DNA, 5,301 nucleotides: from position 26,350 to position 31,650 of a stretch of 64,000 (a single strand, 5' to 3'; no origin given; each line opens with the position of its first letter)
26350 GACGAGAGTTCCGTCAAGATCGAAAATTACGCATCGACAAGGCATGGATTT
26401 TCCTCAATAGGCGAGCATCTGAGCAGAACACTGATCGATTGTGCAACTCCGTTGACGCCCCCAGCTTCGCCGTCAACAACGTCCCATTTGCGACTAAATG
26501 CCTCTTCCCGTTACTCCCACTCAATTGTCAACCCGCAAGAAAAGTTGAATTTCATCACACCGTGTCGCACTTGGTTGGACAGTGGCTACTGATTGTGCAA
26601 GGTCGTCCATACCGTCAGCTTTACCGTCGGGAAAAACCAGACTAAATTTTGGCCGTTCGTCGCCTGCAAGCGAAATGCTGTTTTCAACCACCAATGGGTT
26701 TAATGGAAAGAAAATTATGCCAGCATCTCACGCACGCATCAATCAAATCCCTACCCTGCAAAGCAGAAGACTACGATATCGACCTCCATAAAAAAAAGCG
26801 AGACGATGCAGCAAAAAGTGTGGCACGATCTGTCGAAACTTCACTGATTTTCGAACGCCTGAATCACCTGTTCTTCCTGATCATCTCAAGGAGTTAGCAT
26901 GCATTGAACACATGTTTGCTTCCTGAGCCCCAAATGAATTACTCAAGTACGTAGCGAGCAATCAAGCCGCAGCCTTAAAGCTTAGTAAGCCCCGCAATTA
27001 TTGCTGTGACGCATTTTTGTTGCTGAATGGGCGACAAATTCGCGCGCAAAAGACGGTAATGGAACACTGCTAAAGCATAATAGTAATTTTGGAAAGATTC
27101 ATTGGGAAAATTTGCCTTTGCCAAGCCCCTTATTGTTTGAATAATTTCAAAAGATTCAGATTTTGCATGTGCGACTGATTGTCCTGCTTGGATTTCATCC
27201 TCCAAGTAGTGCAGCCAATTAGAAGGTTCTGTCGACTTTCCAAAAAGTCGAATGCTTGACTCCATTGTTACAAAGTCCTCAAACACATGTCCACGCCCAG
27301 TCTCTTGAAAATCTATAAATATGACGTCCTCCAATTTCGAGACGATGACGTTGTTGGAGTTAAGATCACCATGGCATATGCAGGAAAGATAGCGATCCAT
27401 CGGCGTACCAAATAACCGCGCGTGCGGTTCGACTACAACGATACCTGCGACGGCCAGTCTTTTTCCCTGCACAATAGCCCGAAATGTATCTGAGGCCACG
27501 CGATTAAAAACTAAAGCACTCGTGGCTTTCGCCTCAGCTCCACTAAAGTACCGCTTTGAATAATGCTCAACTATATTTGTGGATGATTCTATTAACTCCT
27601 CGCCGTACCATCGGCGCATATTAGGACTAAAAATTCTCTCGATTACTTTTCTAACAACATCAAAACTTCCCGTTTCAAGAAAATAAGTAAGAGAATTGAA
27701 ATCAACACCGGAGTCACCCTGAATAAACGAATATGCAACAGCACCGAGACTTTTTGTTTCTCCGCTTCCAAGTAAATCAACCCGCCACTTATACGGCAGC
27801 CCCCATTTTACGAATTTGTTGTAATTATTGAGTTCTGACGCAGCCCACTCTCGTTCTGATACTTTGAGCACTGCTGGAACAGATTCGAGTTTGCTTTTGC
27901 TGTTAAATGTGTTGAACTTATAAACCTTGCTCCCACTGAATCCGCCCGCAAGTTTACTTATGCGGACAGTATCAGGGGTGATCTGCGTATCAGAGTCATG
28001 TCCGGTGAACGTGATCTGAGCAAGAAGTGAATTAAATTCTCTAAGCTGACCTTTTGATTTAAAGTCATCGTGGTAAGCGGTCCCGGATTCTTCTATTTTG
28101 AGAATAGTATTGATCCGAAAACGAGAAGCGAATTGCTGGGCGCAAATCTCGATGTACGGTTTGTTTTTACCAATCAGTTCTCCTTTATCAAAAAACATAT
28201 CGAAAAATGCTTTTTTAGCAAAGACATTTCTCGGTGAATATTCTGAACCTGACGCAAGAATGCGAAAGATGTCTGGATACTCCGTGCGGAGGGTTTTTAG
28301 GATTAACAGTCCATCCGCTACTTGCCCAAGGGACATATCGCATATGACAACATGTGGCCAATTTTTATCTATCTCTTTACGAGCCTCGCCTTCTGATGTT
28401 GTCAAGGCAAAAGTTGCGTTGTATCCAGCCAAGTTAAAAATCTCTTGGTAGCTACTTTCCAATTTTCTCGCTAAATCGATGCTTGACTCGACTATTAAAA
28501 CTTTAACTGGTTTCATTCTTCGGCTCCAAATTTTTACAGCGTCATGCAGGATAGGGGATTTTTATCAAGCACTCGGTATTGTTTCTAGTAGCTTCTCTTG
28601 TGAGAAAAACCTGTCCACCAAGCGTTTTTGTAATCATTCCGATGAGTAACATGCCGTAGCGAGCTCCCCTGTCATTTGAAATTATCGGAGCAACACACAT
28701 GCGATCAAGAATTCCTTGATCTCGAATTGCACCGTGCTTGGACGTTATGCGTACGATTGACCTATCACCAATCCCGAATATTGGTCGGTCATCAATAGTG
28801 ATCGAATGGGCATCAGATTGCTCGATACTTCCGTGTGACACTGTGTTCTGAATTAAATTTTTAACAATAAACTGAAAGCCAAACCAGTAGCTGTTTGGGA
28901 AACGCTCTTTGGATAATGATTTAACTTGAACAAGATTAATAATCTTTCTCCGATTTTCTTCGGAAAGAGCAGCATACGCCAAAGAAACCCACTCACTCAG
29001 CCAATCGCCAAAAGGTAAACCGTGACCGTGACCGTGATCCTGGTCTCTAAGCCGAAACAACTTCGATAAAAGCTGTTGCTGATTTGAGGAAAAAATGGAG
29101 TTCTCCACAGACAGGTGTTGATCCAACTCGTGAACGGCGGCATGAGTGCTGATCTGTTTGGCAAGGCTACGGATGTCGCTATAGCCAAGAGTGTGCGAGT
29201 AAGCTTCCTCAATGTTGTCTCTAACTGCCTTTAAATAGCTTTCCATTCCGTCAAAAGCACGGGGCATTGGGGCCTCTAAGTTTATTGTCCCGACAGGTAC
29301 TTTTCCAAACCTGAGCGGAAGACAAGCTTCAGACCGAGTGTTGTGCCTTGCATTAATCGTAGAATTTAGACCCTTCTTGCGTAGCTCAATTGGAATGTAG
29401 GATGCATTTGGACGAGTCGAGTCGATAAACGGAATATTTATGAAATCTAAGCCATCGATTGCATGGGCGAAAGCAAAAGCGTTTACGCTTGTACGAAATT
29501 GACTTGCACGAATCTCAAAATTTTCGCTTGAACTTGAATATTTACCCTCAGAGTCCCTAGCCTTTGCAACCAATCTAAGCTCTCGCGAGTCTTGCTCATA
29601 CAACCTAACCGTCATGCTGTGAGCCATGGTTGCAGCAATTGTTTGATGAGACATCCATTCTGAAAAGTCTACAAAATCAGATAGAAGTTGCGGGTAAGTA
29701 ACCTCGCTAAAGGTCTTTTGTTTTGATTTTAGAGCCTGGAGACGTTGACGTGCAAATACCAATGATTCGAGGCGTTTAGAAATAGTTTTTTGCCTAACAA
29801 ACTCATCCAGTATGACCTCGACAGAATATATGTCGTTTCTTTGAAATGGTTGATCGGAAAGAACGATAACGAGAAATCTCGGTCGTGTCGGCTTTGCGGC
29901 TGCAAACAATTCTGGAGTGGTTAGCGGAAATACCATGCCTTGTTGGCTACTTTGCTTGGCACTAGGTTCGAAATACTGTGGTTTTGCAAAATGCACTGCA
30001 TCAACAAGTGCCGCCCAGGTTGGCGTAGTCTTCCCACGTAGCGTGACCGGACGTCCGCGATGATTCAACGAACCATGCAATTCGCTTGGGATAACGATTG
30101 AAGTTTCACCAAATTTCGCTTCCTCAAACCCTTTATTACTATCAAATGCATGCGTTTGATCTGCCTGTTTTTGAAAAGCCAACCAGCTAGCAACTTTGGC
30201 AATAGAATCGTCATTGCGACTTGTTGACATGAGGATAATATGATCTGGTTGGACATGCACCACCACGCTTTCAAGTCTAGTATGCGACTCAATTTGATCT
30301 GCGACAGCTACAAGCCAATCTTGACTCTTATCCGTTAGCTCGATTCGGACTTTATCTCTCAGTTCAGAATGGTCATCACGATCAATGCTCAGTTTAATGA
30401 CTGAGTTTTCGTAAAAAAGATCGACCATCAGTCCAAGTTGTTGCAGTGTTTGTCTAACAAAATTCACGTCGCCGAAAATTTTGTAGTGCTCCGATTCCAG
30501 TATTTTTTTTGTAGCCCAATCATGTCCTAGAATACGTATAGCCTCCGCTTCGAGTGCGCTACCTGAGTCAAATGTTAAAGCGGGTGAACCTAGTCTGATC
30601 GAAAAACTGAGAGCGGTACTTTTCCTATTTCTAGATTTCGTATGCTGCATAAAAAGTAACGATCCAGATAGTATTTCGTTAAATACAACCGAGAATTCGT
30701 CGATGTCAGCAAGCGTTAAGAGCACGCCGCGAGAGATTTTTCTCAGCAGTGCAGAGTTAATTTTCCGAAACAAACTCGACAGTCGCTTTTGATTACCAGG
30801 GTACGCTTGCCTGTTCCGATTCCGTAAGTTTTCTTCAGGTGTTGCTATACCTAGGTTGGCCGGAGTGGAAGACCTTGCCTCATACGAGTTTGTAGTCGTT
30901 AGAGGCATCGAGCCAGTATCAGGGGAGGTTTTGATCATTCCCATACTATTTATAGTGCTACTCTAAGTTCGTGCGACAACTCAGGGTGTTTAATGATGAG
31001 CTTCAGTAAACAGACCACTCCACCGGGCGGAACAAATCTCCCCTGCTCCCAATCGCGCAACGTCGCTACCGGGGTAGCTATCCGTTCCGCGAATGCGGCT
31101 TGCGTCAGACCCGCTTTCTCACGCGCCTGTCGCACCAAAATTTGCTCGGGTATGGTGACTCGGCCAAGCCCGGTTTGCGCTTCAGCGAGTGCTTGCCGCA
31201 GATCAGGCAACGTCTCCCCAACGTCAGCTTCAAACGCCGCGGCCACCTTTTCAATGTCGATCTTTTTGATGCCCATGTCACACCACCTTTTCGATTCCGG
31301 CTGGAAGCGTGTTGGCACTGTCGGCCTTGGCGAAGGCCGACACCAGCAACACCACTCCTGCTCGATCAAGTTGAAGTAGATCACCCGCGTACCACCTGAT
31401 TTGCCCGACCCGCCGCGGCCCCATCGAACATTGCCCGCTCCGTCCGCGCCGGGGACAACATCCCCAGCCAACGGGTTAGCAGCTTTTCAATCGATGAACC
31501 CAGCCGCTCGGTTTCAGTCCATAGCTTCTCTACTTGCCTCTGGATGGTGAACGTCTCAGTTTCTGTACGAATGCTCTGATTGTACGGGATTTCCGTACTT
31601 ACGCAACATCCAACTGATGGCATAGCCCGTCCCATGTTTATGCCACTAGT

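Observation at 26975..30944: Low-GC two-gene module: cytoplasmic GAF/histidine-kinase-like sensor plus receiver-fused protein-kinase-like effector (candidate undescribed signalling or defence system)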

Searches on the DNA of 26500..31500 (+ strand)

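Call 42: search_dna_similar(query=window:26500-31500:+, collection=plasmids, mode=near)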
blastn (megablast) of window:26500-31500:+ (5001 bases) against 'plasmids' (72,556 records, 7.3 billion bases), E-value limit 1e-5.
No match.
